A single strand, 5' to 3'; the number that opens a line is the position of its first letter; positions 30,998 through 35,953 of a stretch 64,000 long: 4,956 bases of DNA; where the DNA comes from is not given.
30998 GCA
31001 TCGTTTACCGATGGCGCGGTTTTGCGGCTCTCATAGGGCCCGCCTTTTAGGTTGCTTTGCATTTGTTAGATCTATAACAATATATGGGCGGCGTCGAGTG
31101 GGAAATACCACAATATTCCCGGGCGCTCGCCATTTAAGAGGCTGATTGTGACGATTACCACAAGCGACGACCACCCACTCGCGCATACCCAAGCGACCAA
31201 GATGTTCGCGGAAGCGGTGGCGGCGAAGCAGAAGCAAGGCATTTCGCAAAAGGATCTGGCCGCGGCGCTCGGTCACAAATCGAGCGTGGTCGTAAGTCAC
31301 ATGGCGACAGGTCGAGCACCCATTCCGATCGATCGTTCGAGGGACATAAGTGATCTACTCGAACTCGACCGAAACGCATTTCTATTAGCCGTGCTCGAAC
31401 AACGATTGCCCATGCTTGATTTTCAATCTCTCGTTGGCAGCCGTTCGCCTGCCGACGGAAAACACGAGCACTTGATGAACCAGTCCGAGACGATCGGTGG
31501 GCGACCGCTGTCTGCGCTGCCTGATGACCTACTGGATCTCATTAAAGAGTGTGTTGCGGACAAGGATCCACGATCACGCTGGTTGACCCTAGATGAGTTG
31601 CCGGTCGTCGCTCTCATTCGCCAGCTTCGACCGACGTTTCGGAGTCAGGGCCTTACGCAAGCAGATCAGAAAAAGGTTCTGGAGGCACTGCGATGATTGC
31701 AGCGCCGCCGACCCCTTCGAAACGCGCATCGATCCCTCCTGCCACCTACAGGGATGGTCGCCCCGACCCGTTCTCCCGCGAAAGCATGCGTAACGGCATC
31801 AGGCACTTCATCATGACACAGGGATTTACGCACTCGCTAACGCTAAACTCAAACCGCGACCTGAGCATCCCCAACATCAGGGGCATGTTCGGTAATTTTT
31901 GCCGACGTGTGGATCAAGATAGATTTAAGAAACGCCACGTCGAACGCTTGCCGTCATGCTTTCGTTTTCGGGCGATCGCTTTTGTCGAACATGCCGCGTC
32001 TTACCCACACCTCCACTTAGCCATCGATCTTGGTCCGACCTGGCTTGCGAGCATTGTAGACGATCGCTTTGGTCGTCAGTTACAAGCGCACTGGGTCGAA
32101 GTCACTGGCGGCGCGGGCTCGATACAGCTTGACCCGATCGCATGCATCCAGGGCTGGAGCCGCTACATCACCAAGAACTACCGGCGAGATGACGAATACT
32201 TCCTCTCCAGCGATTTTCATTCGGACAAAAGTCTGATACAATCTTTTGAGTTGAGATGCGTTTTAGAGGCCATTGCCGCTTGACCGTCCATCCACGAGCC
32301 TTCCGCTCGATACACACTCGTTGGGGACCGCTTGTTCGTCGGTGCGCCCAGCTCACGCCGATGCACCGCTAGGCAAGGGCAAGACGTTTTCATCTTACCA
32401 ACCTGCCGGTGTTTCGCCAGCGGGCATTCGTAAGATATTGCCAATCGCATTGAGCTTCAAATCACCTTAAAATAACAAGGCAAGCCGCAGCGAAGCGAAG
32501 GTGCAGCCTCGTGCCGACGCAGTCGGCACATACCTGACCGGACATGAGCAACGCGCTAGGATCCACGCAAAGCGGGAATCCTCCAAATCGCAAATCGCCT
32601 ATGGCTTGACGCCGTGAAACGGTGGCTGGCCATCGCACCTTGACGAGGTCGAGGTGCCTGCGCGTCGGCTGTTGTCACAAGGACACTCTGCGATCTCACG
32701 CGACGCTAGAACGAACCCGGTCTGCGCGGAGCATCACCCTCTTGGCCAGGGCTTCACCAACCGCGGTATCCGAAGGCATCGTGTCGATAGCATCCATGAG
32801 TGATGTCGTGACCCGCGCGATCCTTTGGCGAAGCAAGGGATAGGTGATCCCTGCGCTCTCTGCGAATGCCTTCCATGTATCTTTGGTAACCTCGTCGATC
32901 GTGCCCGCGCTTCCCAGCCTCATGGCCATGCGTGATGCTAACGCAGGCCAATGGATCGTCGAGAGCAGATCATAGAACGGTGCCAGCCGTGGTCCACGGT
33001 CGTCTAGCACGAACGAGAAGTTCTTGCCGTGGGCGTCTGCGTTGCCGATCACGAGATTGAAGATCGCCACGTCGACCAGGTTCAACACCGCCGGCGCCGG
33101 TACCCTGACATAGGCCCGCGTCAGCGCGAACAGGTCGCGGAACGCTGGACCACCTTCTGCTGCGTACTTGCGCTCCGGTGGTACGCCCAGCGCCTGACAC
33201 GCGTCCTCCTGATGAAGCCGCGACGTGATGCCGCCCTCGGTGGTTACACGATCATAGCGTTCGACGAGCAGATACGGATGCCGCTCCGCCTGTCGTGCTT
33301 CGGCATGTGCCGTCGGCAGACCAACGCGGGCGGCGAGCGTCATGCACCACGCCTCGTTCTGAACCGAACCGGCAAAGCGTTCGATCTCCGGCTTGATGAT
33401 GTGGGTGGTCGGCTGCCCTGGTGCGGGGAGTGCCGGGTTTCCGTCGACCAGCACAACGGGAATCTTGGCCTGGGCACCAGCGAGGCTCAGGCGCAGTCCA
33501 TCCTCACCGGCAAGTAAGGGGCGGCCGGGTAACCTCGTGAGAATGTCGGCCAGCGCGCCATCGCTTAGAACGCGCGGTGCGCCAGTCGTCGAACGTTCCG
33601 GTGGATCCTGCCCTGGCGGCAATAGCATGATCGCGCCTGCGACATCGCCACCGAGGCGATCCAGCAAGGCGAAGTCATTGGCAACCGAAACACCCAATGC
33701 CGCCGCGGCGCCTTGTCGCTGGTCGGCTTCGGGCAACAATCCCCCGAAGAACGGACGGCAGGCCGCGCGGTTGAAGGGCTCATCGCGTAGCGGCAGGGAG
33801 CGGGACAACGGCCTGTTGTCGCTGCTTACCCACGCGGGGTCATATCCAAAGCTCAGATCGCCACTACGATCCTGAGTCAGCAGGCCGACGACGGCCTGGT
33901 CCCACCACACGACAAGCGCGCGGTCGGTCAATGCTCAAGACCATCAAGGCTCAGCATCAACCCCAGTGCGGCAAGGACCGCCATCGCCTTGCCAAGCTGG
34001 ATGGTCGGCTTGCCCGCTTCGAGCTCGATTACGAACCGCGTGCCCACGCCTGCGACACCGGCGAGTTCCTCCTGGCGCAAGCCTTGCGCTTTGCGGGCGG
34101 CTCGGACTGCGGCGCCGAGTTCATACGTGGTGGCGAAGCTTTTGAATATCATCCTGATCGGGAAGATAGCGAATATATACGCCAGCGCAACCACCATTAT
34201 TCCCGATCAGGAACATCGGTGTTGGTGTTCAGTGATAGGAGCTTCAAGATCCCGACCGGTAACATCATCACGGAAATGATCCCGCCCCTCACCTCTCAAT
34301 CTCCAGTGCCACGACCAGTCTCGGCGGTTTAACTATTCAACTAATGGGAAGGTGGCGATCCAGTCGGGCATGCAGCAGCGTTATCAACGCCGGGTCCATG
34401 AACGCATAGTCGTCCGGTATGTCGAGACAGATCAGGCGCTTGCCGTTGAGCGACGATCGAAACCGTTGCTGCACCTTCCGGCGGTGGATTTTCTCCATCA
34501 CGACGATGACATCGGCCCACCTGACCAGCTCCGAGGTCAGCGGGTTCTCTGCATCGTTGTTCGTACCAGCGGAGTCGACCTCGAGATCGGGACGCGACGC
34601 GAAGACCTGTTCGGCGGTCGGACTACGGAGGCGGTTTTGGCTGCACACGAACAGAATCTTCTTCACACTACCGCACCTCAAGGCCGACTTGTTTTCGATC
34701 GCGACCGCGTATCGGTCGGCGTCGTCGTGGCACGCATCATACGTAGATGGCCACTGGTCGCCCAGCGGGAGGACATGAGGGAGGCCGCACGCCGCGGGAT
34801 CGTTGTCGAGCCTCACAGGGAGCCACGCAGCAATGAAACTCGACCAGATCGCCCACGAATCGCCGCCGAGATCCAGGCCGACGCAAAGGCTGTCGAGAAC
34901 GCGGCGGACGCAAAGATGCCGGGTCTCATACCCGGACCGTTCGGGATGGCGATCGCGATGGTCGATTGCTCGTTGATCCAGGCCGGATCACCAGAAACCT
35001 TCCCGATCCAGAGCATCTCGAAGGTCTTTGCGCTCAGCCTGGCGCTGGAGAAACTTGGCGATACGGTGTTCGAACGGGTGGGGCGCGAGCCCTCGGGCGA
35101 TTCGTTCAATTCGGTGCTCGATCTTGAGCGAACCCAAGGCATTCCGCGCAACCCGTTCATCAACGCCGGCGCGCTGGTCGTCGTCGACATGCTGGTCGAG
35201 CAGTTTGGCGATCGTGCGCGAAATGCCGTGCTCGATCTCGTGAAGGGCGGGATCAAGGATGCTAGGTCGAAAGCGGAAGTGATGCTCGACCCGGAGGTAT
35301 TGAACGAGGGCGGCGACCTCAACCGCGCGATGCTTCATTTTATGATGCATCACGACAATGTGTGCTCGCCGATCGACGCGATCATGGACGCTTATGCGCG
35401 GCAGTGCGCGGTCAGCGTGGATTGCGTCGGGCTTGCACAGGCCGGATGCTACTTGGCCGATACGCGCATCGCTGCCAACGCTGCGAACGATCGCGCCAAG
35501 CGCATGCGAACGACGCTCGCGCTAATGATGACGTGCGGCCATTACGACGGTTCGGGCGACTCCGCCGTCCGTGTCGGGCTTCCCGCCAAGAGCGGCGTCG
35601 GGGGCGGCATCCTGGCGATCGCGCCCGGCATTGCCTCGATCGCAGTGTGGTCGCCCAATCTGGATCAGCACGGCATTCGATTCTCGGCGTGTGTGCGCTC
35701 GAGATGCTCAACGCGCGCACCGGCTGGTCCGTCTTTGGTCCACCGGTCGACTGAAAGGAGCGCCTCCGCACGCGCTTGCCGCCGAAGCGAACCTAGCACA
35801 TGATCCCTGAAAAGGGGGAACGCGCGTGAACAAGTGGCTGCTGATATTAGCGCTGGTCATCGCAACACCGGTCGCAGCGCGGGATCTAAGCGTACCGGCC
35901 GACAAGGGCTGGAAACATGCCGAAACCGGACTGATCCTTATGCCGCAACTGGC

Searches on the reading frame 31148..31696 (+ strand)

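Call 10: search_protein_families(library=pfam, proteins=[window:31148-31696:+], max_evalue=0.001)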
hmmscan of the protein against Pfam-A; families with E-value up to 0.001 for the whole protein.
window:31148-31696:+ (182 aa): 1 family
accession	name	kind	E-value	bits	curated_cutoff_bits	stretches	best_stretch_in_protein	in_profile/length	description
PF01381.28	HTH_3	-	2.7e-05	24.5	23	1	27-74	5-51/55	Helix-turn-helix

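Call 76: search_protein_families(library=padloc, proteins=[window:31148-31696:+], max_evalue=0.001)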
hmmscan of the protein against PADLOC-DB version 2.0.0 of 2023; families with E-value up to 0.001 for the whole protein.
window:31148-31696:+ (182 aa): 0 families

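Call 94: search_protein_families(library=ncbifam, proteins=[window:31148-31696:+], max_evalue=0.001)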
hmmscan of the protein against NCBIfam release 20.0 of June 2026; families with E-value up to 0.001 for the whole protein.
window:31148-31696:+ (182 aa): 0 families

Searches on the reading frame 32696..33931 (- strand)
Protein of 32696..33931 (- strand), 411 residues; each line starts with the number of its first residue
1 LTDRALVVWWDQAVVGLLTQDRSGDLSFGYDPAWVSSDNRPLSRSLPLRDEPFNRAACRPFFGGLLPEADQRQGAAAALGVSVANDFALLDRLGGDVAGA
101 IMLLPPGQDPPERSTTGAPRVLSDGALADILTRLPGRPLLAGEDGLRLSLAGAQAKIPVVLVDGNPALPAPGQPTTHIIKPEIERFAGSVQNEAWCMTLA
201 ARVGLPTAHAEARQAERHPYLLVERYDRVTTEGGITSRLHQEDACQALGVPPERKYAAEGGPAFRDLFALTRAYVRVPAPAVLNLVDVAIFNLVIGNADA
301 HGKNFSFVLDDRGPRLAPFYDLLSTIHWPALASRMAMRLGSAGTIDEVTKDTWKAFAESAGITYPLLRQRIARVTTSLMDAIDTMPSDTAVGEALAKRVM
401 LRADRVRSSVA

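Call 10: search_protein_families(library=pfam, proteins=[window:32696-33931:-], max_evalue=0.001)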
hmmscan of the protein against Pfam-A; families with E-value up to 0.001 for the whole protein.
window:32696-33931:- (411 aa): 2 families
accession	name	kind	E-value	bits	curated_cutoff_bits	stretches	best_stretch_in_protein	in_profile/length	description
PF07804.18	HipA_C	-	7.5e-52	176.5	30.5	1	148-380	1-211/213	HipA-like C-terminal domain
PF13657.11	Couple_hipA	-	1.5e-22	80.4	22.5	1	7-102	2-97/99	HipA N-terminal domain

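Call 76: search_protein_families(library=padloc, proteins=[window:32696-33931:-], max_evalue=0.001)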
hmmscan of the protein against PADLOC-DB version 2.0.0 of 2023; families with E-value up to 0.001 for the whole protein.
window:32696-33931:- (411 aa): 2 families
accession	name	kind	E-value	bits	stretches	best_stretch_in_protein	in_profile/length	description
PDLC04340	PDC-M03A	-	3.9e-06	24.6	1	284-325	129-170/280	-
PDLC04339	PDC-M03A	-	2.7e-05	21.6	1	285-324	137-176/293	-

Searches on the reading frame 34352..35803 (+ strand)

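Call 10: search_protein_families(library=pfam, proteins=[window:34352-35803:+], max_evalue=0.001)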
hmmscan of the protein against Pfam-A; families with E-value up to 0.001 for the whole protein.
window:34352-35803:+ (483 aa): 1 family
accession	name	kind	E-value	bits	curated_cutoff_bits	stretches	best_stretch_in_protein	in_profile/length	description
PF04960.20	Glutaminase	-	3.8e-72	243.3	27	1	195-441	16-265/286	Glutaminase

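Call 94: search_protein_families(library=ncbifam, proteins=[window:34352-35803:+], max_evalue=0.001)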
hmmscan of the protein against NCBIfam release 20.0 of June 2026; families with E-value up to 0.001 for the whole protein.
window:34352-35803:+ (483 aa): 6 families
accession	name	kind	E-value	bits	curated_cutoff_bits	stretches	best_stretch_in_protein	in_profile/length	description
NF002133.0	PRK00971.1-2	equivalog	7.6e-84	281.5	368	1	194-441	36-284/305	glutaminase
TIGR03814.1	Gln_ase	equivalog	2.7e-76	256.5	255.4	1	196-441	31-279/300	glutaminase A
NF002132.0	PRK00971.1-1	equivalog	3.1e-65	220.3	381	1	197-442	41-288/308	glutaminase B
NF009020.0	PRK12356.1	equivalog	2e-51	174.6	395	1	197-441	44-290/319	glutaminase A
NF002134.0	PRK00971.1-4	equivalog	8.9e-48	163.1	557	1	194-441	36-286/429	glutaminase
NF009021.0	PRK12357.1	equivalog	5.1e-39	134.3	470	1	197-427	48-281/326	glutaminase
